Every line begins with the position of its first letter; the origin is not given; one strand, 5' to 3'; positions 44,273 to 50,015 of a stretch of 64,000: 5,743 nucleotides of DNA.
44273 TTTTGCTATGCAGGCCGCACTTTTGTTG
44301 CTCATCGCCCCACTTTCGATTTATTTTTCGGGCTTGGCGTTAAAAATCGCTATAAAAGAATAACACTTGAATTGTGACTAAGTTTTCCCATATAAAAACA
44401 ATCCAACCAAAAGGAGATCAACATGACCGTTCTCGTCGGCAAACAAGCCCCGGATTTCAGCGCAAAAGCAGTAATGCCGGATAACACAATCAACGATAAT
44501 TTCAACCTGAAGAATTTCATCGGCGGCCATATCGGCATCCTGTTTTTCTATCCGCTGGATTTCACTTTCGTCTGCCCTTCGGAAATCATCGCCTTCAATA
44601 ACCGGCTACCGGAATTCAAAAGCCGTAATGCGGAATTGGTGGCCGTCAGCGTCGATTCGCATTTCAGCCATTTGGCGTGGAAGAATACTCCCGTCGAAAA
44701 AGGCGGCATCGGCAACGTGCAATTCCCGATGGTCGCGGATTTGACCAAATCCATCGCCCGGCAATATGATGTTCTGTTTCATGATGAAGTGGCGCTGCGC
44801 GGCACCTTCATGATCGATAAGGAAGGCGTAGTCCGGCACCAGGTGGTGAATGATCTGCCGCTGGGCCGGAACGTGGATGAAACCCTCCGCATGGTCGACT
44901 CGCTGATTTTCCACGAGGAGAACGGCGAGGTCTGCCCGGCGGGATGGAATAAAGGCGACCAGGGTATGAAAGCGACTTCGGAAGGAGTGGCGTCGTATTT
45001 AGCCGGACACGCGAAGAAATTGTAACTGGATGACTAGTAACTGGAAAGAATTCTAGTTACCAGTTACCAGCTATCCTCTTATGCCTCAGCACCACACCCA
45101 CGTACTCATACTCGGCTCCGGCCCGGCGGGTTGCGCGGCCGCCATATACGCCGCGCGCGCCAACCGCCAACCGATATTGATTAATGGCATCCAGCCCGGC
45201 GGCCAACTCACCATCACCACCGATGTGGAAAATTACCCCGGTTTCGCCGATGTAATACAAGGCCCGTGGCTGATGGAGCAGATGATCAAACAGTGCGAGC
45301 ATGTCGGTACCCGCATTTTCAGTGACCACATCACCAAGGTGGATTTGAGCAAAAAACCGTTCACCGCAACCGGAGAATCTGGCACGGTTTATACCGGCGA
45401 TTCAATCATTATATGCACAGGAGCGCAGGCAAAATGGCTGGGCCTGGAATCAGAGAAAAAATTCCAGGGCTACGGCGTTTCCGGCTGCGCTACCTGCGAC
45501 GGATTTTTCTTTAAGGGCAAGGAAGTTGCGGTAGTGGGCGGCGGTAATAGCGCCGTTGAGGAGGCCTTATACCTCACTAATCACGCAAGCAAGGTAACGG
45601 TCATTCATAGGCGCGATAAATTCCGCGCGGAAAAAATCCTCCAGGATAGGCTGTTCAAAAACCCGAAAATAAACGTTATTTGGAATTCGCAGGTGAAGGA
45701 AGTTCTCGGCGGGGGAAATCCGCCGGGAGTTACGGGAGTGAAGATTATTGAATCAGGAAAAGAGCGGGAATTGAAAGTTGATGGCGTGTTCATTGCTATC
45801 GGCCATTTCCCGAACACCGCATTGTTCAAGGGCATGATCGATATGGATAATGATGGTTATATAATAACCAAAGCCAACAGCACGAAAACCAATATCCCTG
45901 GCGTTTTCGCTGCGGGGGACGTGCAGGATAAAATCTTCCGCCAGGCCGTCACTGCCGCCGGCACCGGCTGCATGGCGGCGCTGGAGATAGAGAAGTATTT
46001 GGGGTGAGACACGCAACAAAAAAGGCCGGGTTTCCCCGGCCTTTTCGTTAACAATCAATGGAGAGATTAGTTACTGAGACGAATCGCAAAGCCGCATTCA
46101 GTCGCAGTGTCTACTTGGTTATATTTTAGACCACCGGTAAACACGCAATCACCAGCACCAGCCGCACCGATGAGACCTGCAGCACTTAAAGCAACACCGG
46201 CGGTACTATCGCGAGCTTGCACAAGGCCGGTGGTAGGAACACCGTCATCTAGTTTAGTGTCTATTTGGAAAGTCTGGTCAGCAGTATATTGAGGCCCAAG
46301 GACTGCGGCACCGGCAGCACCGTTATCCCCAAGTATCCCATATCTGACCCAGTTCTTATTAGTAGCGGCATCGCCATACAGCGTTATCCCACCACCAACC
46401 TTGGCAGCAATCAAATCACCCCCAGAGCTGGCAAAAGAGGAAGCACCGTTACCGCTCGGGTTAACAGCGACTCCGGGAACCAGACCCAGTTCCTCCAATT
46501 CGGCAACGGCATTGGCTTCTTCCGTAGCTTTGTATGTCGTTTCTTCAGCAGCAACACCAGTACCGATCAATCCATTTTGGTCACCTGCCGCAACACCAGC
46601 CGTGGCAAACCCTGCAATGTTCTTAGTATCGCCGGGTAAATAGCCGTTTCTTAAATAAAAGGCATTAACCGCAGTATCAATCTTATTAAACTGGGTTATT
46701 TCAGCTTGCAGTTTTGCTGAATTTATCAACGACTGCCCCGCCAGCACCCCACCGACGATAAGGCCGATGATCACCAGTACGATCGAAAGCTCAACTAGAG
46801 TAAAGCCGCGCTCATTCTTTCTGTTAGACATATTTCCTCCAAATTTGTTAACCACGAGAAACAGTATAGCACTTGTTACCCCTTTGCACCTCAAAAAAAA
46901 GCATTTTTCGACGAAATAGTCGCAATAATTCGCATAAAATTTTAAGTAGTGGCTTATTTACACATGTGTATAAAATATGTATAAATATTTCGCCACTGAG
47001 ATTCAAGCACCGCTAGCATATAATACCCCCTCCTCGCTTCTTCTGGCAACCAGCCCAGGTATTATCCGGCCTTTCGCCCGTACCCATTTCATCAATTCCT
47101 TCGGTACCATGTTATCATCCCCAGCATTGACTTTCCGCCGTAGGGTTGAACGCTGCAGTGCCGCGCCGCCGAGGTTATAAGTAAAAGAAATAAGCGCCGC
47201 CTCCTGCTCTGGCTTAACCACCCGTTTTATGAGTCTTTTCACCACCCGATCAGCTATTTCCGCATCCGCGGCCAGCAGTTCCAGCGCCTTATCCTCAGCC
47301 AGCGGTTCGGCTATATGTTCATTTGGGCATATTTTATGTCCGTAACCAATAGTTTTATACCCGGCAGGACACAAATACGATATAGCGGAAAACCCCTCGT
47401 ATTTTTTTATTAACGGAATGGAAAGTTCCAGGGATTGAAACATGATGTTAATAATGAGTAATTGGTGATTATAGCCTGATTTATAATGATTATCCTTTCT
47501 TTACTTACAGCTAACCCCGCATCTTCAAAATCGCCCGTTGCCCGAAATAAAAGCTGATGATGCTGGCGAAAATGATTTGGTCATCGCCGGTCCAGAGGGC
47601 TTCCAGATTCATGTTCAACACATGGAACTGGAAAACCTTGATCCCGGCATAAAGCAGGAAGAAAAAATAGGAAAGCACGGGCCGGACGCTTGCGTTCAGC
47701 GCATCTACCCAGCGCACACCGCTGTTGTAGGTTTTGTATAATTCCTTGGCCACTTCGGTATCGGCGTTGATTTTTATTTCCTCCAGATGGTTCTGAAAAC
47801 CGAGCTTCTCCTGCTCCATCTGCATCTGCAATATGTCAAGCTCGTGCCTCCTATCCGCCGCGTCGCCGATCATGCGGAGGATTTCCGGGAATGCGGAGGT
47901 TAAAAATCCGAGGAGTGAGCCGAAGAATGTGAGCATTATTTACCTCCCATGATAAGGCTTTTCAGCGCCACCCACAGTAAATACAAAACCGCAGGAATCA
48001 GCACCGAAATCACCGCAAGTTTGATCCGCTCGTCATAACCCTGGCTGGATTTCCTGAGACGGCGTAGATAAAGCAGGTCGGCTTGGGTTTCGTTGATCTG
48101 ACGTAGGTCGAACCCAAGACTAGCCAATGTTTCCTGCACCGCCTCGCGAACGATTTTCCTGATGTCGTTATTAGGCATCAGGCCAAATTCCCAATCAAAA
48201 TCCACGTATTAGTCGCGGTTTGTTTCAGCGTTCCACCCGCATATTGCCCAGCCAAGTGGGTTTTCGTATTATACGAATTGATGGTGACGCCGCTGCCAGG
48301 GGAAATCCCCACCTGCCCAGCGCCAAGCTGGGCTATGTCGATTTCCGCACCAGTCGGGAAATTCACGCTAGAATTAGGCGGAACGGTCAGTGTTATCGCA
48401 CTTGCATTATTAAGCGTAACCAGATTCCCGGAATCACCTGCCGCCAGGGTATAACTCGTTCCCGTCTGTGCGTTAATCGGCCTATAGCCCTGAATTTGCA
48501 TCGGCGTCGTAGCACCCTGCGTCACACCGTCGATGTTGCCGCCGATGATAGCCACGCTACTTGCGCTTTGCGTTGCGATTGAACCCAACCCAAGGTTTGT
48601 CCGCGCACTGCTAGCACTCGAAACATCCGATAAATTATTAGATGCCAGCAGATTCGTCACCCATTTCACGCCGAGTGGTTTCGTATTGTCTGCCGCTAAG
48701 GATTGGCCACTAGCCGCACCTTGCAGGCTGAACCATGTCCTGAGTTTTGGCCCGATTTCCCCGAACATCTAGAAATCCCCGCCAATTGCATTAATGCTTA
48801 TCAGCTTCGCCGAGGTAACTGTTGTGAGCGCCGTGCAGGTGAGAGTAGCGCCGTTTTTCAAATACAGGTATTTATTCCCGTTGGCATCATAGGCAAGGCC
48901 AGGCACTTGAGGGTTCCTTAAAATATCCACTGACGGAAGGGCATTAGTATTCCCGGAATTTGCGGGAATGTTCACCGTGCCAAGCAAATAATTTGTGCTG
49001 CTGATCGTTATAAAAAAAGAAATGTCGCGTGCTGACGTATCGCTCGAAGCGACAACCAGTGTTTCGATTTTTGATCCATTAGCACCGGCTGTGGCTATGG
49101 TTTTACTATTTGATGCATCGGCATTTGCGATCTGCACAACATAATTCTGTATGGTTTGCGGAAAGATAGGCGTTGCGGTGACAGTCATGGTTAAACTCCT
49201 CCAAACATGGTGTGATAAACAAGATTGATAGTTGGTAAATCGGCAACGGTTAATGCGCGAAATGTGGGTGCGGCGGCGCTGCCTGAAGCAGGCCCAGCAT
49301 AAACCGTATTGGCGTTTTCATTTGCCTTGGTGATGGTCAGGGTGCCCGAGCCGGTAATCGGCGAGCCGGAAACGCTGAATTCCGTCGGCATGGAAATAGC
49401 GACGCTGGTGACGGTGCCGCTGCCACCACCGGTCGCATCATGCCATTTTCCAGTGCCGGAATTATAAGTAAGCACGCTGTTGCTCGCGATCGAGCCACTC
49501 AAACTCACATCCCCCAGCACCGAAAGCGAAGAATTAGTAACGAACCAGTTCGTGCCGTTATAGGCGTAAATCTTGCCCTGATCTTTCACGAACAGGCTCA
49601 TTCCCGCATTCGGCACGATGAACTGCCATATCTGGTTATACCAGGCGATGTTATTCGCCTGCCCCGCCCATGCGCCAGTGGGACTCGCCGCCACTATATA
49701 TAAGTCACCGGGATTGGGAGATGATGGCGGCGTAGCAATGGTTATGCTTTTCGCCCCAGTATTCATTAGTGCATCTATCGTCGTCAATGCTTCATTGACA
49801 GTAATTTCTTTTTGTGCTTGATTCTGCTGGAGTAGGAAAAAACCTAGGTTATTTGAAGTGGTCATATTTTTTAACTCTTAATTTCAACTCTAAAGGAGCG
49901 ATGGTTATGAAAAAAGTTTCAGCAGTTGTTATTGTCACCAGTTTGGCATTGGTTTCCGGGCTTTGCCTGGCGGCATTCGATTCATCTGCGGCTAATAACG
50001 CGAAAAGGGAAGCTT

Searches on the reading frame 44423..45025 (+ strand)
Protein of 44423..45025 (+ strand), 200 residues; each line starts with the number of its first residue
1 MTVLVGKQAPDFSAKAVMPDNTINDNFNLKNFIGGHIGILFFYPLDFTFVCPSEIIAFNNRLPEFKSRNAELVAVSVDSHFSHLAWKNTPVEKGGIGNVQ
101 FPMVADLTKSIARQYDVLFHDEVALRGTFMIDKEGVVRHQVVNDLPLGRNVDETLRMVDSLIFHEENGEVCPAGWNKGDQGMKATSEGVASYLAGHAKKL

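Call 17: search_protein_families(library=pfam, max_evalue=0.01, proteins=[window:44423-45025:+])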
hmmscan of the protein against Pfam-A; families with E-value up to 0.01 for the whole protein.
window:44423-45025:+ (200 aa): 3 families
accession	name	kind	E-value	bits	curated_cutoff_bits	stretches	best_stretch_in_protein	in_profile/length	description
PF00578.27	AhpC-TSA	-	7.8e-36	123.2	26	1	5-139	1-123/124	AhpC/TSA family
PF08534.16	Redoxin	-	4.8e-14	52.8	26.6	1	5-146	2-137/148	Redoxin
PF10417.14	1-cysPrx_C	-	3.9e-10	40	21.1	1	163-194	4-40/41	C-terminal domain of 1-Cys peroxiredoxin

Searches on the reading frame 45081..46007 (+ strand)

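Call 17: search_protein_families(library=pfam, max_evalue=0.01, proteins=[window:45081-46007:+])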
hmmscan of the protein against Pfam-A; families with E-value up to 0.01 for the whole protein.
window:45081-46007:+ (308 aa): 12 families
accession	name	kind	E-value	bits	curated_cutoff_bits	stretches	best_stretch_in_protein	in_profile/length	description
PF07992.20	Pyr_redox_2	-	8.2e-55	186.7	26.1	1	7-296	2-291/291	Pyridine nucleotide-disulphide oxidoreductase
PF13738.12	Pyr_redox_3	-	2.7e-20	73.3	30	1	82-279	102-305/305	Pyridine nucleotide-disulphide oxidoreductase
PF00070.33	Pyr_redox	-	3.3e-20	72.8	22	1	149-213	2-71/82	Pyridine nucleotide-disulphide oxidoreductase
PF00890.30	FAD_binding_2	-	2.8e-08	33.8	20.4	1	7-43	1-38/414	FAD binding domain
PF01266.30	DAO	-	6.3e-08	33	27.9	0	60-120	147-209/353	FAD dependent oxidoreductase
PF12831.13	FAD_oxidored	-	4.2e-07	30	27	1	8-51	2-49/416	FAD dependent oxidoreductase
PF03486.20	HI0933_like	-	1.8e-06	28.1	50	0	7-37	2-32/244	HI0933-like protein Rossmann domain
PF13450.12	NAD_binding_8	-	8.9e-05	23.1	21.9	0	10-44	1-36/68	NAD(P)-binding Rossmann-like domain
PF01134.28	GIDA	-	0.00018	21.2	22.1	0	8-34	2-28/391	Glucose inhibited division protein A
PF13454.12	NAD_binding_9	-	0.00031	21.2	21.8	0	63-115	101-154/155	FAD-NAD(P)-binding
PF13241.12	NAD_binding_7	-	0.00067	20.6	22.1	1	144-184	5-46/104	Putative NAD(P)-binding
PF01946.23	Thi4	-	0.0058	16.3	26.2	0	6-41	18-55/235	Thi4 family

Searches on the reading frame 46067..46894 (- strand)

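Call 17: search_protein_families(library=pfam, max_evalue=0.01, proteins=[window:46067-46894:-])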
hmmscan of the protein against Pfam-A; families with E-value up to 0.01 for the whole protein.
window:46067-46894:- (275 aa): 1 family
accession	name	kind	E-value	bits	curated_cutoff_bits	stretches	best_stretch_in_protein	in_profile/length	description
PF07963.17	N_methyl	-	2.4e-08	33.6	21.2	1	25-51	1-27/27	Prokaryotic N-terminal methylation motif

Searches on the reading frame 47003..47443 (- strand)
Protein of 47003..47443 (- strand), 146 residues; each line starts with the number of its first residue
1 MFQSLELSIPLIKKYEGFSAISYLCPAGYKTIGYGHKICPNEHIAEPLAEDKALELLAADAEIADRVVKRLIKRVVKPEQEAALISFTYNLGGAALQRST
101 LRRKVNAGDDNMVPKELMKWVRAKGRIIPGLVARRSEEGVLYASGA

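Call 17: search_protein_families(library=pfam, max_evalue=0.01, proteins=[window:47003-47443:-])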
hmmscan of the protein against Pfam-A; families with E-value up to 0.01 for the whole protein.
window:47003-47443:- (146 aa): 1 family
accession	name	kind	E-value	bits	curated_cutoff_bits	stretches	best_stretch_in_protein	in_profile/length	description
PF00959.24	Phage_lysozyme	-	1.1e-33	116.6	22.3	1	13-138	1-125/125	Phage lysozyme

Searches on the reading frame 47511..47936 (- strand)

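Call 17: search_protein_families(library=pfam, max_evalue=0.01, proteins=[window:47511-47936:-])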
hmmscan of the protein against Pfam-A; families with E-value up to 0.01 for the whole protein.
window:47511-47936:- (141 aa): 1 family
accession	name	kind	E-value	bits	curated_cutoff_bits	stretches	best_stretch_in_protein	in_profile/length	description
PF11351.13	GTA_holin_3TM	-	0.0013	19.7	24.8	1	24-134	15-122/123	Holin of 3TMs, for gene-transfer release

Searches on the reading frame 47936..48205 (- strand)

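Call 17: search_protein_families(library=pfam, max_evalue=0.01, proteins=[window:47936-48205:-])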
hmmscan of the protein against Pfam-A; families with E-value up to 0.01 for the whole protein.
window:47936-48205:- (89 aa): 0 families

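Call 44: search_protein_families(library=ncbifam, max_evalue=1, proteins=[window:47936-48205:-])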
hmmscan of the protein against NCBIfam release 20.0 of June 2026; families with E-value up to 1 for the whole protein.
window:47936-48205:- (89 aa): 1 family
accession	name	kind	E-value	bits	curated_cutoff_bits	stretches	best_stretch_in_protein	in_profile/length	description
TIGR02310.1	HpaB-2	equivalog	0.15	10.7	885.2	1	10-64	383-438/519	4-hydroxyphenylacetate 3-monooxygenase, oxygenase component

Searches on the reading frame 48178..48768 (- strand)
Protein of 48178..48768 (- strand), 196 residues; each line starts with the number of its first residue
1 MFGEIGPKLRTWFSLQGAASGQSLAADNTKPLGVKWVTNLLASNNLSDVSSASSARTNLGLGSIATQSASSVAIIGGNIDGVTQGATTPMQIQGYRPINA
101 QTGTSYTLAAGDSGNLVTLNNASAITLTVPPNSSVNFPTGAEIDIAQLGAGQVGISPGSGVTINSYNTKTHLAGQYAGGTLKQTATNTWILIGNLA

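Call 6: search_protein_families(library=phrogs, max_evalue=0.1, proteins=[window:48178-48768:-])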
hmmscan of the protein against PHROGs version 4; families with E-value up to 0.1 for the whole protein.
window:48178-48768:- (196 aa): 13 families
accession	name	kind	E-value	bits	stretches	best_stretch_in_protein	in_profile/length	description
phrog_21510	-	unknown function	5.2e-25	89.2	2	97-196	455-554/555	-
phrog_8780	-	tail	1.3e-18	67.5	1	97-195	658-755/755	minor tail protein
phrog_18179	-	head and packaging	4.1e-17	63.6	1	99-196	384-481/482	virion structural protein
phrog_21978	-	unknown function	1.5e-16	61.9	1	98-196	125-218/220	-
phrog_20194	-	unknown function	2.7e-08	34.2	1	95-192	288-383/495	-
phrog_33012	-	unknown function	6.3e-08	31.5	1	78-196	1248-1364/1364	-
phrog_16053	-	tail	2.7e-07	31.4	1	104-194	63-149/310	tail fiber protein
phrog_29238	-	unknown function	5.1e-06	25.5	1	100-196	900-994/997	-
phrog_6953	-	tail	0.00025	21.5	1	133-195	188-248/251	tail fiber protein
phrog_2282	-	tail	0.00036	20.7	1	26-89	178-240/547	tail fiber protein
phrog_29482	-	unknown function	0.0014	18.7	1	40-67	265-292/477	-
phrog_22284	-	tail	0.0027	16.7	1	38-87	727-777/1236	tail fiber protein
phrog_158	-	tail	0.0051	17.3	1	41-87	295-340/376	major tail protein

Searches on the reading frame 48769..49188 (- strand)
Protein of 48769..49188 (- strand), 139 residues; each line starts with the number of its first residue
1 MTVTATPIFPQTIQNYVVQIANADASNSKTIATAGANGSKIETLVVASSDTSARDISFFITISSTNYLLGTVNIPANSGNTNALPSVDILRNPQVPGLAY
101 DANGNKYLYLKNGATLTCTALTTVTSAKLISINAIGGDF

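Call 6: search_protein_families(library=phrogs, max_evalue=0.1, proteins=[window:48769-49188:-])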
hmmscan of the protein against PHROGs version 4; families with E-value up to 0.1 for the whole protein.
window:48769-49188:- (139 aa): 1 family
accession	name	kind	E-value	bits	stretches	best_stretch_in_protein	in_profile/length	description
phrog_22264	-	unknown function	0.028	15.4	1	100-129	24-53/77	-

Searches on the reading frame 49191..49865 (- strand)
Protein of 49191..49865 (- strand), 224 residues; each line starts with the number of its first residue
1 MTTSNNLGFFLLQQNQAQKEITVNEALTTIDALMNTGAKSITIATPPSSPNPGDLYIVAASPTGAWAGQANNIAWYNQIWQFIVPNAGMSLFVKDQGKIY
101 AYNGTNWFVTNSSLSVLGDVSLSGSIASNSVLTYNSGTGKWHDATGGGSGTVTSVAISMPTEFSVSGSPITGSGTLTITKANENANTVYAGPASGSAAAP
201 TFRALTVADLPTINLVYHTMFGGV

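Call 6: search_protein_families(library=phrogs, max_evalue=0.1, proteins=[window:49191-49865:-])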
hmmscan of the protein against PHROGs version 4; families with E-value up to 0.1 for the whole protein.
window:49191-49865:- (224 aa): 10 families
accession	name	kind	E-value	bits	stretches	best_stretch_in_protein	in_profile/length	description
phrog_15388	-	unknown function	5.5e-30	105.9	1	1-139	1-138/345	-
phrog_5363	-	unknown function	2.6e-29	103.8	1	3-116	7-122/245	-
phrog_13925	-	unknown function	3.9e-26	92.7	1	2-118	2-119/640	-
phrog_7049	-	tail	3.6e-20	73.5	1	23-111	26-115/246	tail fiber protein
phrog_25093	-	unknown function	3.2e-19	70.1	1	1-109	5-114/564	-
phrog_35360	-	tail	1.5e-14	55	1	23-114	26-116/260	tail fiber protein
phrog_9625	-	unknown function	2.9e-14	52.6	1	87-223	492-622/1586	-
phrog_21978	-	unknown function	6.2e-08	33.8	1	24-115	26-120/220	-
phrog_29752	-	unknown function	0.00063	20.6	1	109-166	48-104/195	-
phrog_13666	-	unknown function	0.083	13.6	0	38-71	15-47/145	-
